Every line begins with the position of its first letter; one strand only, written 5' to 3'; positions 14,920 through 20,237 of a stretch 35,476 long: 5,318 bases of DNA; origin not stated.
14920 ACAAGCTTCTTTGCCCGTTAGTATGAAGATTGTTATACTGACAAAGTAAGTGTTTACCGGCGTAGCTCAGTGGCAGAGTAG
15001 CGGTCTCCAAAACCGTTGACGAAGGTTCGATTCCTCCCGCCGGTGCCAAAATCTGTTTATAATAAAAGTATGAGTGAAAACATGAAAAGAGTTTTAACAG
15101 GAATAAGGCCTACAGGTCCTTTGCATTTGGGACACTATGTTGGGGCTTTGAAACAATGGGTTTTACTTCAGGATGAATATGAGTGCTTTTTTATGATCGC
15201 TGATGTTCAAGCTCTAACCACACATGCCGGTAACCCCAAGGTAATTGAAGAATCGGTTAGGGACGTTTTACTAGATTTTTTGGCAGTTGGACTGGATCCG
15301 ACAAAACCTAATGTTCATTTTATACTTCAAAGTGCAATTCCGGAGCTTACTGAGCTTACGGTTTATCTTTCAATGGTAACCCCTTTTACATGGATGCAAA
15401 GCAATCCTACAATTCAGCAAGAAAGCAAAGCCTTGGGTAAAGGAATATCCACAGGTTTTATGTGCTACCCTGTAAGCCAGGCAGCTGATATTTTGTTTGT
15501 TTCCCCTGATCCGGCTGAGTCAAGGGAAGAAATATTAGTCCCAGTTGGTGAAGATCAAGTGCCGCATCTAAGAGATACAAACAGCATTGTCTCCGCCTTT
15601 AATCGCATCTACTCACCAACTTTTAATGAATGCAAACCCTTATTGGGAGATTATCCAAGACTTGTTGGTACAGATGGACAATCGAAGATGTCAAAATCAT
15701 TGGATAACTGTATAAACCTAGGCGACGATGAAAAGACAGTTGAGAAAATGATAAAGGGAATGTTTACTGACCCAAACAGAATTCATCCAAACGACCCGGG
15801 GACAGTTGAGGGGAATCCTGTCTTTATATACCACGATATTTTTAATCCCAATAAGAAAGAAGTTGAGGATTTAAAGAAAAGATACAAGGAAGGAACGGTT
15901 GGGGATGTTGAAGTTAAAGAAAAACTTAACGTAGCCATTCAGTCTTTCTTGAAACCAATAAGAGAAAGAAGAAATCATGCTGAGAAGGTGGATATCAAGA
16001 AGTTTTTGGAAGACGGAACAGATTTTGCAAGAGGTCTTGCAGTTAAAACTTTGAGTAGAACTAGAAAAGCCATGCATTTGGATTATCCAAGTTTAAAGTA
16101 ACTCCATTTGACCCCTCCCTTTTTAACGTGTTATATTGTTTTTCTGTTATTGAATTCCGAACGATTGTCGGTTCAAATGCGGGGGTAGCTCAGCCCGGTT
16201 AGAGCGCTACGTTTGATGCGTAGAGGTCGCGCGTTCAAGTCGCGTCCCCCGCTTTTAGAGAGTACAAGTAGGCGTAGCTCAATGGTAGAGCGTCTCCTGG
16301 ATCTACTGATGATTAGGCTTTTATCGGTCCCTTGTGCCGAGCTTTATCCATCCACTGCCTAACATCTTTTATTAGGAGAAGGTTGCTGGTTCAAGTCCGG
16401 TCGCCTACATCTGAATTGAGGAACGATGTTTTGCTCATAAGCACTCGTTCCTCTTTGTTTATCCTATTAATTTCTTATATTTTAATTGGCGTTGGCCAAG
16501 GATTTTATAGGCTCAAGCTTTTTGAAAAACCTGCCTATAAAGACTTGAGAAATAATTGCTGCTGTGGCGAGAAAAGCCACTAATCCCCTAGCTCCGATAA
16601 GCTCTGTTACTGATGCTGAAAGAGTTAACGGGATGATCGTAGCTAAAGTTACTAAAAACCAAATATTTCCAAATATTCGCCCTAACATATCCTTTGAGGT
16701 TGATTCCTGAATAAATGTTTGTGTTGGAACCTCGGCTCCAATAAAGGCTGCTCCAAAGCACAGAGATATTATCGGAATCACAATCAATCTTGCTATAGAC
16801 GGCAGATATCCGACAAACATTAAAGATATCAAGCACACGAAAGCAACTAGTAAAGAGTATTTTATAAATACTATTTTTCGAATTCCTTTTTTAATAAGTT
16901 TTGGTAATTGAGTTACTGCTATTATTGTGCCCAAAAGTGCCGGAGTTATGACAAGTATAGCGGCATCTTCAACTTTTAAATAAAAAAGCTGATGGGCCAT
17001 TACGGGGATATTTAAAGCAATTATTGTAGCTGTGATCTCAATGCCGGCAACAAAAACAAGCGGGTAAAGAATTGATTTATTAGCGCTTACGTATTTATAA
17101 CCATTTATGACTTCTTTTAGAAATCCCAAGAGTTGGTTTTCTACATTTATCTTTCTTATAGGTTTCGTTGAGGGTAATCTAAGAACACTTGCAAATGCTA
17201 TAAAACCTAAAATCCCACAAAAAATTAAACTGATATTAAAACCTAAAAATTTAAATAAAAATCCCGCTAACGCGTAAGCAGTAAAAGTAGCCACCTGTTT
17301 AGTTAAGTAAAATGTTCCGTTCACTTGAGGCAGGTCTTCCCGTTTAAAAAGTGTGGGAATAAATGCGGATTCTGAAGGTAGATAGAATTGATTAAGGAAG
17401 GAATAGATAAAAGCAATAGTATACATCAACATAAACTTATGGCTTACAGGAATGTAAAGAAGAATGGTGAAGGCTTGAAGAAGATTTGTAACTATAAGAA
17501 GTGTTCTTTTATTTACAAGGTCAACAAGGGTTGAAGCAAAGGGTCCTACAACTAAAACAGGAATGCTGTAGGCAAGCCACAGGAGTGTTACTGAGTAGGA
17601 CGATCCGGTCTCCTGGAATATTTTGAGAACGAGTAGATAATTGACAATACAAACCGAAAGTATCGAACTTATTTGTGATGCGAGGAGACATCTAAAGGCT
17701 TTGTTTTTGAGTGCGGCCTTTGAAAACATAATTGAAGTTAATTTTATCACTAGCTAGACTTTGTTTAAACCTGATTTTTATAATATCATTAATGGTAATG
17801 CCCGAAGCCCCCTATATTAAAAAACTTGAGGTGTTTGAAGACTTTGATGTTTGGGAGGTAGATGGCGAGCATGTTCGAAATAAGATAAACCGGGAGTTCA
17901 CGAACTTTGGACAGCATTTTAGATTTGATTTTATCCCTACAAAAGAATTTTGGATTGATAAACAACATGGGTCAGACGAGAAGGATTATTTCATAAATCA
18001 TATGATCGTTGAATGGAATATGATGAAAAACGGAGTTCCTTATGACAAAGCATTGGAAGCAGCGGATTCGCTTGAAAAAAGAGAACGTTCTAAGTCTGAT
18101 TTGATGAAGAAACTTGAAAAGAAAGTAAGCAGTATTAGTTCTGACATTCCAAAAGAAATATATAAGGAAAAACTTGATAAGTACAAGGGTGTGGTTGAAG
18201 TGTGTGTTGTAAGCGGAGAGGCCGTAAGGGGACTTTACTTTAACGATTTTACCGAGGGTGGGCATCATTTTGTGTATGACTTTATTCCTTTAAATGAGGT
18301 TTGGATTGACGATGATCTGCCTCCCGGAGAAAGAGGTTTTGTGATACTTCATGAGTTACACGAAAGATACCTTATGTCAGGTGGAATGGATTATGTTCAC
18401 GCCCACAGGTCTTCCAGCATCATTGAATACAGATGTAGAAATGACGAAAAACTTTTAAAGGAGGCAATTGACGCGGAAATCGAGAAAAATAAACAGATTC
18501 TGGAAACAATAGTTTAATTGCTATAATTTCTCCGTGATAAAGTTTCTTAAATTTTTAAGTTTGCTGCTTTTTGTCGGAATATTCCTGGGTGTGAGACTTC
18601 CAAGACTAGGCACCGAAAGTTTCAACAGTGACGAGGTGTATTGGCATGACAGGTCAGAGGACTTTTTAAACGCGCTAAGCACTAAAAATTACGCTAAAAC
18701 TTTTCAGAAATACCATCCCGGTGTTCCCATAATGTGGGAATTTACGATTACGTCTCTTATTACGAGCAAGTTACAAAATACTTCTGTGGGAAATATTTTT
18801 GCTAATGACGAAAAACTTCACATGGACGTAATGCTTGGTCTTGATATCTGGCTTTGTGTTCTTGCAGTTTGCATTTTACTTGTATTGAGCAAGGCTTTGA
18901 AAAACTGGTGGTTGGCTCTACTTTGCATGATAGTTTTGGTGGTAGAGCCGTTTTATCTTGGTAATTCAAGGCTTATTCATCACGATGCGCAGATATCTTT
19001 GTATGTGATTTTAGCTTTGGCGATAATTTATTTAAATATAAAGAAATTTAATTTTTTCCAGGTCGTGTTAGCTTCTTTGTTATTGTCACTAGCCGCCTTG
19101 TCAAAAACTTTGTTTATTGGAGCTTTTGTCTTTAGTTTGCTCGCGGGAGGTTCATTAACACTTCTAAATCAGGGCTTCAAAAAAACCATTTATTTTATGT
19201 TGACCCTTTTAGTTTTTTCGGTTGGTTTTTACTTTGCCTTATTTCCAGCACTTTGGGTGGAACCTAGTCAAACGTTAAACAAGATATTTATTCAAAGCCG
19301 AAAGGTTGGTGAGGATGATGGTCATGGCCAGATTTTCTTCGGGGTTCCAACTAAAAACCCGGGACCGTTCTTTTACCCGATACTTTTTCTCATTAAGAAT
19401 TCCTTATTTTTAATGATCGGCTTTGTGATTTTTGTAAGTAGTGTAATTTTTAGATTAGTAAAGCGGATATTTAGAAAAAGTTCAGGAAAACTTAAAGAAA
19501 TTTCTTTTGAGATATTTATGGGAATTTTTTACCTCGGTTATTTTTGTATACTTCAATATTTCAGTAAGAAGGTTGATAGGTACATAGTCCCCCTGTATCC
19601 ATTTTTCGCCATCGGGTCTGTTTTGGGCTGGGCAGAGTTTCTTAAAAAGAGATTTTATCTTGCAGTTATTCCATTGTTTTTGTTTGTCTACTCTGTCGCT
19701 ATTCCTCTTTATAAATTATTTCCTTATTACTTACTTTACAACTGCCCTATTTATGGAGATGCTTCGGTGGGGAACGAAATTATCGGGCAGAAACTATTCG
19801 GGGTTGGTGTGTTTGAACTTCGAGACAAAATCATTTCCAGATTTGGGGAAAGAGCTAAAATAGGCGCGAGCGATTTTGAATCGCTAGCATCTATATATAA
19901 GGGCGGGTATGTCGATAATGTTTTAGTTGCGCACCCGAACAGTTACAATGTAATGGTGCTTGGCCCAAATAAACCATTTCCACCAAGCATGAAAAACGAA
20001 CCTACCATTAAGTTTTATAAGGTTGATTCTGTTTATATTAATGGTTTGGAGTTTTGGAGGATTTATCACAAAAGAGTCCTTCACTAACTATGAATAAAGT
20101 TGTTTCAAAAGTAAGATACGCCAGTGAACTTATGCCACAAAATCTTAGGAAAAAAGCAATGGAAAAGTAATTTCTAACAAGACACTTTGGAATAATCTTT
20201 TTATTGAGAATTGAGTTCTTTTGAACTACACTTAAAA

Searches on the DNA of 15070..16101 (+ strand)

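Call 17: search_rna_families(sources=[L001, L002, L003, L004, L005, L006, L007, L008, L009, L010, L011, L015, L016, L017, L018, L027, L032, L067], threshold=gathering)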
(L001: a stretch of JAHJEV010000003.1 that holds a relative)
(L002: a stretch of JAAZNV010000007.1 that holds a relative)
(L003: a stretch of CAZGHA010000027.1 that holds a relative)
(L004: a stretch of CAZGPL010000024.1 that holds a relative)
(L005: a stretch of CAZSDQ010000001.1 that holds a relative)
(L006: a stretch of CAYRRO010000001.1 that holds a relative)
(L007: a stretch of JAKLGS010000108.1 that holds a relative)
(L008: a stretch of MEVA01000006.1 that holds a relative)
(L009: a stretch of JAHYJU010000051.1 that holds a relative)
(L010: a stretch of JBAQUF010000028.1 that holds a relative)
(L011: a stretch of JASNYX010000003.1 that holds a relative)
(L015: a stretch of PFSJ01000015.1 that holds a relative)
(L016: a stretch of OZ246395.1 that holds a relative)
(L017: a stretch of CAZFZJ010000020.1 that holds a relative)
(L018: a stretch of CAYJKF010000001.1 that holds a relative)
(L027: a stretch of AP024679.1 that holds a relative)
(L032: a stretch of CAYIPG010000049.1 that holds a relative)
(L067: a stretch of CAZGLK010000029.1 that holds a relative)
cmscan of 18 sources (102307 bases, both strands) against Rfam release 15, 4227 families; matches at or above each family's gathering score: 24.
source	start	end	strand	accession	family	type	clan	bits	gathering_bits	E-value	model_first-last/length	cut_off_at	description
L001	2906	2976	+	RF00005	tRNA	Gene; tRNA;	CL00001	71.4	29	2.1e-13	1-71/71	no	tRNA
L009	2852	2924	+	RF00005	tRNA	Gene; tRNA;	CL00001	70.9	29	2.8e-13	1-71/71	no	tRNA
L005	2807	2877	+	RF00005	tRNA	Gene; tRNA;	CL00001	70.7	29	3.2e-13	1-71/71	no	tRNA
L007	1194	1264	+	RF00005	tRNA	Gene; tRNA;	CL00001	70.7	29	3.2e-13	1-71/71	no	tRNA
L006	2791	2861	+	RF00005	tRNA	Gene; tRNA;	CL00001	70.6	29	3.5e-13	1-71/71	no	tRNA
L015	5335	5407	-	RF00005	tRNA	Gene; tRNA;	CL00001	69.6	29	6.6e-13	1-71/71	no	tRNA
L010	2905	2976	+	RF00005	tRNA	Gene; tRNA;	CL00001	69.2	29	8.1e-13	1-71/71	no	tRNA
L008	2822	2894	+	RF00005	tRNA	Gene; tRNA;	CL00001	68.4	29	1.4e-12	1-71/71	no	tRNA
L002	2887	2958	+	RF00005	tRNA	Gene; tRNA;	CL00001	67.6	29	2.3e-12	1-71/71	no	tRNA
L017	1108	1180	+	RF00005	tRNA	Gene; tRNA;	CL00001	67.1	29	3.1e-12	1-71/71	no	tRNA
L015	2879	2951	+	RF00005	tRNA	Gene; tRNA;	CL00001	66.2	29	5.5e-12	1-71/71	no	tRNA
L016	2870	2942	+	RF00005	tRNA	Gene; tRNA;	CL00001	65.6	29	8e-12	1-71/71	no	tRNA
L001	4124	4199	+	RF00005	tRNA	Gene; tRNA;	CL00001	65.5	29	8.7e-12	1-71/71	no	tRNA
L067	2268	2339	+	RF00005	tRNA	Gene; tRNA;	CL00001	64.3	29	1.8e-11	1-71/71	no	tRNA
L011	1941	2014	+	RF00005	tRNA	Gene; tRNA;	CL00001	62.2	29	6.9e-11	1-71/71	no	tRNA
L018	5480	5569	-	RF00005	tRNA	Gene; tRNA;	CL00001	61.5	29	1.1e-10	1-71/71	no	tRNA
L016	4006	4094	-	RF00005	tRNA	Gene; tRNA;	CL00001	59.3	29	4.3e-10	1-71/71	no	tRNA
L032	1023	1094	+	RF00005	tRNA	Gene; tRNA;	CL00001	58.6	29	6.9e-10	1-71/71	no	tRNA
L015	5491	5577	-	RF00005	tRNA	Gene; tRNA;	CL00001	57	29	1.8e-09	1-71/71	no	tRNA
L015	2352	2423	-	RF00005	tRNA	Gene; tRNA;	CL00001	56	29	3.7e-09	1-71/71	no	tRNA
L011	1279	1350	-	RF00005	tRNA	Gene; tRNA;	CL00001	55.2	29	6.1e-09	1-71/71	no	tRNA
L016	2309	2380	-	RF00005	tRNA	Gene; tRNA;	CL00001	53.7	29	1.5e-08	1-71/71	no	tRNA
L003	1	51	+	RF00005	tRNA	Gene; tRNA;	CL00001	35.8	29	0.0013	21-71/71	5'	tRNA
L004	1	50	+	RF00005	tRNA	Gene; tRNA;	CL00001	33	29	0.0075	23-71/71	5'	tRNA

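Call 38: search_rna_families(sources=[L084, L085, L086], threshold=gathering, show_alignments=8)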
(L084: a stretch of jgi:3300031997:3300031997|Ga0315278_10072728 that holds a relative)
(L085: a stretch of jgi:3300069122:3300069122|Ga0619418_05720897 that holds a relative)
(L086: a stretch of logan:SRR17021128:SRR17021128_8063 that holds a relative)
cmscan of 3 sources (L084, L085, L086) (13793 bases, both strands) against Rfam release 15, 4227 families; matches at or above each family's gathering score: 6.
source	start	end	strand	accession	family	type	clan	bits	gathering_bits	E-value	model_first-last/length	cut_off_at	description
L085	4856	4929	+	RF00005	tRNA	Gene; tRNA;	CL00001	68.1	29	2.2e-13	1-71/71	no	tRNA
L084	3129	3200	+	RF00005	tRNA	Gene; tRNA;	CL00001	66.5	29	6.2e-13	1-71/71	no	tRNA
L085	3237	3307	+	RF00005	tRNA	Gene; tRNA;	CL00001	66.5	29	6.2e-13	1-71/71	no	tRNA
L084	1925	1995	+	RF00005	tRNA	Gene; tRNA;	CL00001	64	29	3e-12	1-71/71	no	tRNA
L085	4440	4512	+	RF00005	tRNA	Gene; tRNA;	CL00001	50.7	29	1.3e-08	1-71/71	no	tRNA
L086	1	54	+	RF00005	tRNA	Gene; tRNA;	CL00001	37.5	29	5.8e-05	19-71/71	5'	tRNA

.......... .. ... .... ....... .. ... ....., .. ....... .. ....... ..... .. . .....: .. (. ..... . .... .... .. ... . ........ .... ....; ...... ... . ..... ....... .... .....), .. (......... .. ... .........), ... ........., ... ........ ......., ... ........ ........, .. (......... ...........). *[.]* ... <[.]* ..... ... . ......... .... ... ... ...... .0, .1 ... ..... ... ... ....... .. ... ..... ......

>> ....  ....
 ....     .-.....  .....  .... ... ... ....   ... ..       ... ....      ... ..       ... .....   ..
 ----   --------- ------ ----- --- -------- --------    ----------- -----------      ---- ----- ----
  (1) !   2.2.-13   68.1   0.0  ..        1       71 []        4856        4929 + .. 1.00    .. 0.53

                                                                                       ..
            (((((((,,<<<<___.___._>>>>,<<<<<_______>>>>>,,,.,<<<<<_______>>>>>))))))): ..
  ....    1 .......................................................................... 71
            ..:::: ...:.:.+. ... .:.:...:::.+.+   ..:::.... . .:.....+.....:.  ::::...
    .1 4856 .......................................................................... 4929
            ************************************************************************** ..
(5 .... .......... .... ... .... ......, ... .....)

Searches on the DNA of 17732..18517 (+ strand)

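Call 77: search_rna_families(sources=[L089, L090], threshold=gathering, show_alignments=6)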
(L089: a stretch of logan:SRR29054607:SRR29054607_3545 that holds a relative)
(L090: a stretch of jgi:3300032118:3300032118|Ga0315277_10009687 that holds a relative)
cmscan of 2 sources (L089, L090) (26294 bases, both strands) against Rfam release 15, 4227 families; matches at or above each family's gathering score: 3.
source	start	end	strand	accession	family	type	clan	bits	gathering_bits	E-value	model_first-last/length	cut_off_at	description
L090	2021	2092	+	RF00005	tRNA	Gene; tRNA;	CL00001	71.6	29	4.7e-14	1-71/71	no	tRNA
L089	1451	1524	+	RF00005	tRNA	Gene; tRNA;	CL00001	64.2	29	5.1e-12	1-71/71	no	tRNA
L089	1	57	+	RF00005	tRNA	Gene; tRNA;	CL00001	36.5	29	0.00021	15-71/71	5'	tRNA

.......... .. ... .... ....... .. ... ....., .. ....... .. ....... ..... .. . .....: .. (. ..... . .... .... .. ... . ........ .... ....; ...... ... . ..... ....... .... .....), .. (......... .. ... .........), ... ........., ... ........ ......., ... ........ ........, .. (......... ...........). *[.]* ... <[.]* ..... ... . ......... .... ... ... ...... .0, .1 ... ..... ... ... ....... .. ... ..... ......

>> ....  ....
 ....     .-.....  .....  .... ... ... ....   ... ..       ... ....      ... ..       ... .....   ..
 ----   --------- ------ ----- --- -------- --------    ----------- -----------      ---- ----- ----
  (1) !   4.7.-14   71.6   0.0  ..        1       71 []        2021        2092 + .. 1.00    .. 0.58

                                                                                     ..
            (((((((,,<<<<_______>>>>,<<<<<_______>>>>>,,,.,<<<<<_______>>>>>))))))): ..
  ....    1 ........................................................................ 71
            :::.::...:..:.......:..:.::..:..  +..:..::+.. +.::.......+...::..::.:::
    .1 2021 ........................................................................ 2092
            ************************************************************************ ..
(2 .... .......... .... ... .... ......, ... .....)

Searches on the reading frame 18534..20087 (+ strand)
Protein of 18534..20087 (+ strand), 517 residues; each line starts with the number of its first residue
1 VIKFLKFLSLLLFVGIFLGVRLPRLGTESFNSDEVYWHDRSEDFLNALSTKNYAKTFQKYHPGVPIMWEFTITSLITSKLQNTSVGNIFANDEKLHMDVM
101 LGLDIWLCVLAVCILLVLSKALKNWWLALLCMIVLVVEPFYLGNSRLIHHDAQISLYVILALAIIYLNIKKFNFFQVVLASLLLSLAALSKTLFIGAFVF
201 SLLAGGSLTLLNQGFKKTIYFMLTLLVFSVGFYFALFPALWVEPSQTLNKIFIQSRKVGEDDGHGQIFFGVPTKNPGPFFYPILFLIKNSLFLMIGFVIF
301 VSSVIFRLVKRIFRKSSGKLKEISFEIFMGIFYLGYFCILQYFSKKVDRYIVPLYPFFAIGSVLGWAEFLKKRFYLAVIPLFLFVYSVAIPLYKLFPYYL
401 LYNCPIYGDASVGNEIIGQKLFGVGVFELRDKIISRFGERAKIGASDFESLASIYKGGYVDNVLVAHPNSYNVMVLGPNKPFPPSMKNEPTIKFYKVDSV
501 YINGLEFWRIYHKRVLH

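Call 7: search_protein_families(library=pfam, proteins=[window:18534-20087:+])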
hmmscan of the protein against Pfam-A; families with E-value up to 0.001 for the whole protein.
window:18534-20087:+ (517 aa): 0 families

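Call 48: find_homologous_proteins(query=window:18534-20087:+, max_evalue=1e-60)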
Query window:18534-20087:+ (517 aa): 45 proteins with E <= 1e-60 among 8000 candidates.
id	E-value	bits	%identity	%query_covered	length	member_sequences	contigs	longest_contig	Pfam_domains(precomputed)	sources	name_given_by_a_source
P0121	0.0e+0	1094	94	97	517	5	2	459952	-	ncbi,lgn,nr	ncbi:hypothetical protein KKC62_01625 [Patescibacteria group bacterium]|nr:hypothetical protein [Pat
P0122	2.3e-288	975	85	97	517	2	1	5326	-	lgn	-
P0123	1.7e-276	936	79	100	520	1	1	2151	-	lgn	-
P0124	2.0e-227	774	67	100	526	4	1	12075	-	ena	-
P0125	8.5e-222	755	64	100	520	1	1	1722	-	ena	-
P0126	5.7e-219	746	63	100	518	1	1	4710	-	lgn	-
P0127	4.3e-212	723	61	100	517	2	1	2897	-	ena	-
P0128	1.3e-188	646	58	99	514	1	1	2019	-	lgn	-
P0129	1.8e-186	639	55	99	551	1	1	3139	-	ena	-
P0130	8.7e-185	633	56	99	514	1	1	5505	-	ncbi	-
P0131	1.2e-184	633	55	100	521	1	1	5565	-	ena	-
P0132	7.5e-184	630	55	99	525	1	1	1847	-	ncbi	ncbi:MAG: hypothetical protein WAX66_01510, partial [Patescibacteria group bacterium]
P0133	1.7e-181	623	55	99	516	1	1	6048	-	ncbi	-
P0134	8.6e-180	617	54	99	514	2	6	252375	-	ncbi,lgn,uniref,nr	ncbi:hypothetical protein GYA37_00645 [candidate division WWE3 bacterium]|uniref:Glycosyltransferase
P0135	6.5e-179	614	55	99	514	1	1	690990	-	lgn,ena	-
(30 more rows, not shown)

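Call 49: find_encoding_contigs(protein=P0122, flank=5000, max_places=3)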
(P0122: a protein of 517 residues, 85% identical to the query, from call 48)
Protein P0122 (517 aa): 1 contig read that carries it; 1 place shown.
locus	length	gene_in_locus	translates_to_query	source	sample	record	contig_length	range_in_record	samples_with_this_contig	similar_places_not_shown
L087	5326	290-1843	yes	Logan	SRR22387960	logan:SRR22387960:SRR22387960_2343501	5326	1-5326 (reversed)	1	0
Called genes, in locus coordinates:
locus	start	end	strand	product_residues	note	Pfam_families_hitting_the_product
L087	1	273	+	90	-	?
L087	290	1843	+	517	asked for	-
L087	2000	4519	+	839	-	PF00690:Cation_ATPase_N, PF00122:E1-E2_ATPase, PF00702:Hydrolase, PF13246:Cation_ATPase, PF00689:Cation_ATPase_C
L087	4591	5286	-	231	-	PF03734:YkuD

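Call 50: find_encoding_contigs(protein=P0124, flank=8000, max_places=3)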
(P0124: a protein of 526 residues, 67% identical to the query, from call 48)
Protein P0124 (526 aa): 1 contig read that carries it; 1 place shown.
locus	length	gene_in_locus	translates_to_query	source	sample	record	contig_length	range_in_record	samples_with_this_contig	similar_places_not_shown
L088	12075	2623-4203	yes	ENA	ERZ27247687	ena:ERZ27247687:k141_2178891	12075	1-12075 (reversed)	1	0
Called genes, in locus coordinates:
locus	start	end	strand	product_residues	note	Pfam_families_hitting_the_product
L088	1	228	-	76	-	?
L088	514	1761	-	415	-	PF05977:MFS_3, PF07690:MFS_1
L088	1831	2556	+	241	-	-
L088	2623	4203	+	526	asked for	-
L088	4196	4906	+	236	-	PF08713:DNA_alkylation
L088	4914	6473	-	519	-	-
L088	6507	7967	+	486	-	PF01593:Amino_oxidase, PF13450:NAD_binding_8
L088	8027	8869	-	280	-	PF01510:Amidase_2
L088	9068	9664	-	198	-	PF00081:Sod_Fe_N, PF02777:Sod_Fe_C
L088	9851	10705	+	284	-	PF02645:DegV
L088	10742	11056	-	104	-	-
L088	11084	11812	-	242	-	PF00106:adh_short, PF08659:KR (weak), PF13561:adh_short_C2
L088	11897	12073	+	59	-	?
